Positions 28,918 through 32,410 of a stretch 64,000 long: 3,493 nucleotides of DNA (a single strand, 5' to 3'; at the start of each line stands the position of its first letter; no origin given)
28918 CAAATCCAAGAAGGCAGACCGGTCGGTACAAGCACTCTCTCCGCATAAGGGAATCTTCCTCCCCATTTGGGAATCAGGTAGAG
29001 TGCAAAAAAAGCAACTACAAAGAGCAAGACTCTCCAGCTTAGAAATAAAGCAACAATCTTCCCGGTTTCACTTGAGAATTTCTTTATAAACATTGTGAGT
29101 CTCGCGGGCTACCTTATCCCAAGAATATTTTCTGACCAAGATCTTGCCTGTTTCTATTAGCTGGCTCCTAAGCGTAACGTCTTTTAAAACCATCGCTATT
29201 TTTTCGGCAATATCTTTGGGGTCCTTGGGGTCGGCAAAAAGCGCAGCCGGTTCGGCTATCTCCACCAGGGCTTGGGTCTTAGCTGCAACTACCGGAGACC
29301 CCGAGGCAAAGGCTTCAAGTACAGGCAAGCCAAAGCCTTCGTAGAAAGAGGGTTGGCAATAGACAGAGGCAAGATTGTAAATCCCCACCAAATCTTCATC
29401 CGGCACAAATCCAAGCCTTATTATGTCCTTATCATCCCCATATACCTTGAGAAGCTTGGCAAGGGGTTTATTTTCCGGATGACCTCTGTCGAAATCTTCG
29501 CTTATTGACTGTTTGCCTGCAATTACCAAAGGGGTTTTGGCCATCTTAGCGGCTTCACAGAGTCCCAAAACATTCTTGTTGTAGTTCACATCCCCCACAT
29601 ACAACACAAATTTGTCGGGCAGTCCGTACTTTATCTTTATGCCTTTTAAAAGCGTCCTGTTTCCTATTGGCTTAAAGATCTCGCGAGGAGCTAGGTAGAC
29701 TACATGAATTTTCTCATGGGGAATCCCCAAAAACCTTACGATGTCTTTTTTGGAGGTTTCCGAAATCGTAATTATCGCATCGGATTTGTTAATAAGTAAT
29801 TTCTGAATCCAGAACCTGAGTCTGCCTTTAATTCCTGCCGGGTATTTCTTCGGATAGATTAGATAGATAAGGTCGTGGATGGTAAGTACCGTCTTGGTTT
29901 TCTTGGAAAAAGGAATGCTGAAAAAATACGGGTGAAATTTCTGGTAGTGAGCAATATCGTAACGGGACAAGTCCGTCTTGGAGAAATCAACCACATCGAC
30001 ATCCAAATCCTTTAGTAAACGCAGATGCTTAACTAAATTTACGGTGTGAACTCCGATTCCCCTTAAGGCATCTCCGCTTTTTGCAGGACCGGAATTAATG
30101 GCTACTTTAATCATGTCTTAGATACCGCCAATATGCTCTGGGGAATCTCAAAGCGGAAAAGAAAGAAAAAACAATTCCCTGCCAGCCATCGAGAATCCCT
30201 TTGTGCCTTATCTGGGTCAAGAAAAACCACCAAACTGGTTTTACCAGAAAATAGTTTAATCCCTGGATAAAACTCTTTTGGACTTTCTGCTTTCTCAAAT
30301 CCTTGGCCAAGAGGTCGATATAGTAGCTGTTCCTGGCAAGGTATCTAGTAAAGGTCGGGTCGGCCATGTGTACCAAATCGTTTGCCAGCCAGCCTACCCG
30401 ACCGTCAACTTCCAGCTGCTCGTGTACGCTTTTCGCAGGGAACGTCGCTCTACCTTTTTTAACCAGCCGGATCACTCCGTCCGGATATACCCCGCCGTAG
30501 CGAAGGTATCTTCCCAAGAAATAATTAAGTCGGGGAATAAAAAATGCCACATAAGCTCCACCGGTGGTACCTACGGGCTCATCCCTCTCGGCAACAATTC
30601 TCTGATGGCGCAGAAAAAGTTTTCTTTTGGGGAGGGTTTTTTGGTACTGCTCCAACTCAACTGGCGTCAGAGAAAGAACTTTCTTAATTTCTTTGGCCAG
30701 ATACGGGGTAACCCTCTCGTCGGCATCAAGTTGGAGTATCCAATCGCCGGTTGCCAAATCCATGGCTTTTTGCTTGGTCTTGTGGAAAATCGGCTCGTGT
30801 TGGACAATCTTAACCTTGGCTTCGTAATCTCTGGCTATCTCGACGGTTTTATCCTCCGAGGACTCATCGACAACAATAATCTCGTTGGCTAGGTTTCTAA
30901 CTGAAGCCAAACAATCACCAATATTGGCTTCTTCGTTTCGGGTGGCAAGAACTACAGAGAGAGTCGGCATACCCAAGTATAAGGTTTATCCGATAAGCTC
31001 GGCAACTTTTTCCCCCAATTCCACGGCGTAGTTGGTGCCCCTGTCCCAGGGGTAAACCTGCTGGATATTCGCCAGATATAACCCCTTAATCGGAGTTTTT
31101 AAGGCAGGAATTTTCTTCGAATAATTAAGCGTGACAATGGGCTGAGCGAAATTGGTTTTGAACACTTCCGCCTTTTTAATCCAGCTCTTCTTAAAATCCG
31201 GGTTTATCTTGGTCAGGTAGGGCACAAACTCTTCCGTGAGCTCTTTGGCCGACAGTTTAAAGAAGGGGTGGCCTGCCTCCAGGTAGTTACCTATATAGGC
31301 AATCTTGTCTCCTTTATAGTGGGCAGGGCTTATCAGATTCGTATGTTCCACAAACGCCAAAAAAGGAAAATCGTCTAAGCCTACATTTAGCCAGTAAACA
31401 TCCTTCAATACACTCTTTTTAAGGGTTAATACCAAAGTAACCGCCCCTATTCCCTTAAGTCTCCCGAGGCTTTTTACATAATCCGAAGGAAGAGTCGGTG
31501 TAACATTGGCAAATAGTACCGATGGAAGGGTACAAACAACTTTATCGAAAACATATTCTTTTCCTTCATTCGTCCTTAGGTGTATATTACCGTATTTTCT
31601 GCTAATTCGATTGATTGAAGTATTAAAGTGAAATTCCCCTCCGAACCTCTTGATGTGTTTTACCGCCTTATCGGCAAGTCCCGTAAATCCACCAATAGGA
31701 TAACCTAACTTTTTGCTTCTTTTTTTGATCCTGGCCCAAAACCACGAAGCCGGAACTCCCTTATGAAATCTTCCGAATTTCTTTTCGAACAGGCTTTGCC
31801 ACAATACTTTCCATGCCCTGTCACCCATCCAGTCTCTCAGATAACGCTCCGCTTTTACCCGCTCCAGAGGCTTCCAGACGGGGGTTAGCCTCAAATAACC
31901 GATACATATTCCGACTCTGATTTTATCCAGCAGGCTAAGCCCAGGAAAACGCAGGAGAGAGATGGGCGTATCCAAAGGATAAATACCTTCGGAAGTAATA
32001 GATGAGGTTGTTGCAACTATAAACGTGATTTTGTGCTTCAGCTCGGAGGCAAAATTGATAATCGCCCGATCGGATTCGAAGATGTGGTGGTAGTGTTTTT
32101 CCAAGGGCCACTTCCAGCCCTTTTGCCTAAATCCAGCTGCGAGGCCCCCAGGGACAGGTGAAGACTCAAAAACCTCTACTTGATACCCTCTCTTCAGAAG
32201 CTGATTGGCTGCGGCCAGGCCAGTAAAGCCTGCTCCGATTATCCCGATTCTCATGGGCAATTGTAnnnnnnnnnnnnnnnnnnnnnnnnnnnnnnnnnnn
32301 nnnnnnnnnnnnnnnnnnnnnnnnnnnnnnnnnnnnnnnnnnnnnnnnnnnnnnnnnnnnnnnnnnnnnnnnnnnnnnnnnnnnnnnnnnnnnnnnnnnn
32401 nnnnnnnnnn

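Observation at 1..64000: One locus, at least 55 glycan-related genes, about 20 GT-C-like proteins, and no recognisable initiating phosphoglycosyltransferase, Wzy, Wzz or ABC exporter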

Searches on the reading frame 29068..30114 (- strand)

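Call 7: search_protein_families(library=pfam, proteins=[window:29068-30114:-], max_evalue=0.01)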
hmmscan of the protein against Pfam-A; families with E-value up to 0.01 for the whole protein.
window:29068-30114:- (348 aa): 6 families
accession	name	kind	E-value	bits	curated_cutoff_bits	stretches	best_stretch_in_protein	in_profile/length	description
PF00534.26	Glycos_transf_1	-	3.2e-29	102.1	26.4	1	167-324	15-170/172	Glycosyl transferases group 1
PF13692.12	Glyco_trans_1_4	-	6.2e-21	75.6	27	1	169-312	3-142/142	Glycosyl transferases group 1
PF13439.12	Glyco_transf_4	-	3.9e-15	56.7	28.5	1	47-140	68-163/170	Glycosyltransferase Family 4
PF13579.12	Glyco_trans_4_4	-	7.7e-11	43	29.7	1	18-140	38-156/158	Glycosyl transferase 4-like domain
PF13524.12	Glyco_trans_1_2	-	2.3e-06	28.1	25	1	223-339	18-142/144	Glycosyl transferase-like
PF20706.3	GT4-conflict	-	0.00014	21.4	26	1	242-281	275-314/385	Family 4 Glycosyltransferase in conflict systems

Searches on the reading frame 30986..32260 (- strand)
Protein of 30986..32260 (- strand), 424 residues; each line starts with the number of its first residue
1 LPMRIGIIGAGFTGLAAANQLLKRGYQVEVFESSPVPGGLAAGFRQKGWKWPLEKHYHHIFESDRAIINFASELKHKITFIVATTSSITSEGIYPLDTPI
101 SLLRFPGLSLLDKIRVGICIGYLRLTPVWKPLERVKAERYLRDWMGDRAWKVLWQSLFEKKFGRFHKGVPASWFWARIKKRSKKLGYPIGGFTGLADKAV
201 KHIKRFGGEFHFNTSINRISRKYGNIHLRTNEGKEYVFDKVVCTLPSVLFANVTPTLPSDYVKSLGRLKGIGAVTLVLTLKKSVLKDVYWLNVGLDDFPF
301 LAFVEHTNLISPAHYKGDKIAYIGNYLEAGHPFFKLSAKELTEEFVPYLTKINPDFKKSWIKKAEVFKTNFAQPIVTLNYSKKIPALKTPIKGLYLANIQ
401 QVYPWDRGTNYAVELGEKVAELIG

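Call 8: search_protein_families(library=pfam, proteins=[window:30986-32260:-], max_evalue=0.01)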
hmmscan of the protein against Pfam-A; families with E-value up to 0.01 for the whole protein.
window:30986-32260:- (424 aa): 10 families
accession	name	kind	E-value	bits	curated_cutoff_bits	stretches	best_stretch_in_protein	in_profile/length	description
PF01593.30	Amino_oxidase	-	2.4e-24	86.9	19.8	1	12-398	1-417/443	Flavin containing amine oxidoreductase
PF13450.12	NAD_binding_8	-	5.7e-12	46.2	21.9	1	7-73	1-67/68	NAD(P)-binding Rossmann-like domain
PF01266.30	DAO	-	2.4e-09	37.6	27.9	1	5-52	2-48/353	FAD dependent oxidoreductase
PF13454.12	NAD_binding_9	-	3.9e-05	24.1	21.8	1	7-42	2-41/155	FAD-NAD(P)-binding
PF07992.20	Pyr_redox_2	-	5.9e-05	23.1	26.1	0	4-35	144-175/291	Pyridine nucleotide-disulphide oxidoreductase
PF00070.33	Pyr_redox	-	0.0002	22.2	22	1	4-37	1-34/82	Pyridine nucleotide-disulphide oxidoreductase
PF03486.20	HI0933_like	-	0.0015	18.5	50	0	5-36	3-34/244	HI0933-like protein Rossmann domain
PF21799.2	MurD-like_N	-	0.0049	17.6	27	1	5-40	3-38/88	Mur ligase MurD-like, N-terminal domain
PF12831.13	FAD_oxidored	-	0.0065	16.2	27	1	7-42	4-39/416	FAD dependent oxidoreductase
PF01946.23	Thi4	-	0.0088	15.7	26.2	0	5-41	20-57/235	Thi4 family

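Call 21: search_protein_families(library=ncbifam, proteins=[window:30986-32260:-], max_evalue=0.001)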
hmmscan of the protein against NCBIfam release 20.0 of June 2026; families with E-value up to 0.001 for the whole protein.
window:30986-32260:- (424 aa): 39 families (the best 25 are shown)
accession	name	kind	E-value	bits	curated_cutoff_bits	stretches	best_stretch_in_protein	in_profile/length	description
NF005560.0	PRK07233.1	equivalog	1.1e-130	436.4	252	1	3-423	1-428/435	hypothetical protein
TIGR03467.1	HpnE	equivalog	1.1e-22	81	283.05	1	7-397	3-402/430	hydroxysqualene dehydroxylase HpnE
NF005547.0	PRK07208.1-3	equivalog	8.4e-17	61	380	1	4-387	6-402/465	hypothetical protein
NF005548.0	PRK07208.1-4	equivalog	8.5e-17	60.9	389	1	5-182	6-179/488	hypothetical protein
TIGR02734.1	crtI_fam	subfamily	1.2e-13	50.6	238.1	1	7-51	3-47/504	phytoene desaturase family protein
TIGR02733.1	desat_CrtD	equivalog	3.8e-11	42.4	549.7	1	5-50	4-49/492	C-3',4' desaturase CrtD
NF058655.1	CrtID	equivalog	2.3e-10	39.9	640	1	6-52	2-48/478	bifunctional phytoene desaturase/3,4-desaturase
NF009409.0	PRK12770.1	subfamily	3.7e-10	39.4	343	1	3-42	19-58/360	putative glutamate synthase subunit beta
NF045637.1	carotdesatCrtDProt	equivalog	4.6e-09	35.3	580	1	7-40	3-36/485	1-hydroxycarotenoid 3,4-desaturase CrtD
TIGR02731.1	phytoene_desat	equivalog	1.5e-08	33.9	569.4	0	4-75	1-71/453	15-cis-phytoene desaturase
NF005545.0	PRK07208.1-1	equivalog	1.8e-08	33.2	451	1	5-180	10-181/504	hypothetical protein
TIGR02730.1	carot_isom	equivalog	8.7e-08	31.4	586.9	1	7-53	5-51/493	carotenoid isomerase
NF045689.1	BCarotKetCrtO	equivalog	1.1e-07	30.8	1000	1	7-42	8-43/563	beta-carotene ketolase CrtO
NF042421.1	hydcarot_desat_CrtD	equivalog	1.8e-07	30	500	1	7-54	6-53/487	1-hydroxycarotenoid 3,4-desaturase CrtD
TIGR03197.1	MnmC_Cterm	equivalog_domain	3.8e-07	29.5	174.2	1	5-46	2-43/400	FAD-dependent 5-carboxymethylaminomethyl-2-thiouridine(34) oxidoreductase MnmC1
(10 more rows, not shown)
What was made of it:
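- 30986..32260 (-): FAD-dependent oxidoreductase of the PRK07233 family. Calls 8, 21: 436 bits.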

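Call 22: find_related_loci(query=window:30986-32260:-, collection=genome_contigs, flank=10000)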
Query window:30986-32260:- (424 aa) in genome_contigs; peptide patterns used: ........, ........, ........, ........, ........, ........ (x = any residue, [..] = any of these).
74 stretches matched a pattern; 8 encode a relative of the query (tblastn E <= 1e-3); 8 distinct loci.
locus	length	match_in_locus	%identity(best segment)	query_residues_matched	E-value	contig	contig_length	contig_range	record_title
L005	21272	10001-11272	41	3-423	1e-103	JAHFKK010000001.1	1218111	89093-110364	MAG: Candidatus Gottesmanbacteria bacterium isolate nzgw408 NODE_1_length_1218112_cov_6.992134, whole genome shotgun seq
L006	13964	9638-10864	42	15-423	3e-103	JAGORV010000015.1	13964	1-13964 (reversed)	Candidatus Woesebacteria bacterium isolate Gw_Eff_bin_29 Gw_Eff_10258_length_13964_cov_6.678254, whole genome shotgun se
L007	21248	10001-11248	41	2-423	5e-102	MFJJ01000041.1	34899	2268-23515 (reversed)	MAG: Candidatus Gottesmanbacteria bacterium RIFCSPHIGHO2_01_FULL_46_14 rifcsphigho2_01_scaffold_3852, whole genome shotg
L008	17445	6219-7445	40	3-423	2e-100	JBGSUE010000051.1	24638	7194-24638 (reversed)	MAG: Patescibacteria group bacterium isolate JTS-AC425 k141_151645, whole genome shotgun sequence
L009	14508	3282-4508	40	15-423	2e-96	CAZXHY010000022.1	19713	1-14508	MAG TPA_asm: uncultured Gammaproteobacteria bacterium isolate ERP113451_co3_13 genome assembly, contig: NODE_2039_length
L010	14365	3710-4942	39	4-420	1e-87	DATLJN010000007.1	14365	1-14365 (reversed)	MAG TPA_asm: Magnetospirillaceae bacterium isolate SMAG_U13697 k141_122846, whole genome shotgun sequence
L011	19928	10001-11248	34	20-423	7e-77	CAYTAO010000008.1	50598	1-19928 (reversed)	MAG TPA_asm: uncultured Dehalococcoidales bacterium isolate SRP092796_co6_737 genome assembly, contig: NODE_309_length_5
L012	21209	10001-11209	40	3-424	9e-99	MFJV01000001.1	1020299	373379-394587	MAG: Candidatus Gottesmanbacteria bacterium RIFCSPLOWO2_01_FULL_43_11b rifcsplowo2_01_scaffold_30, whole genome shotgun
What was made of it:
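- Tried and rejected: Genome scan with the FAD oxidoreductase 30986-32260 (call 22).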
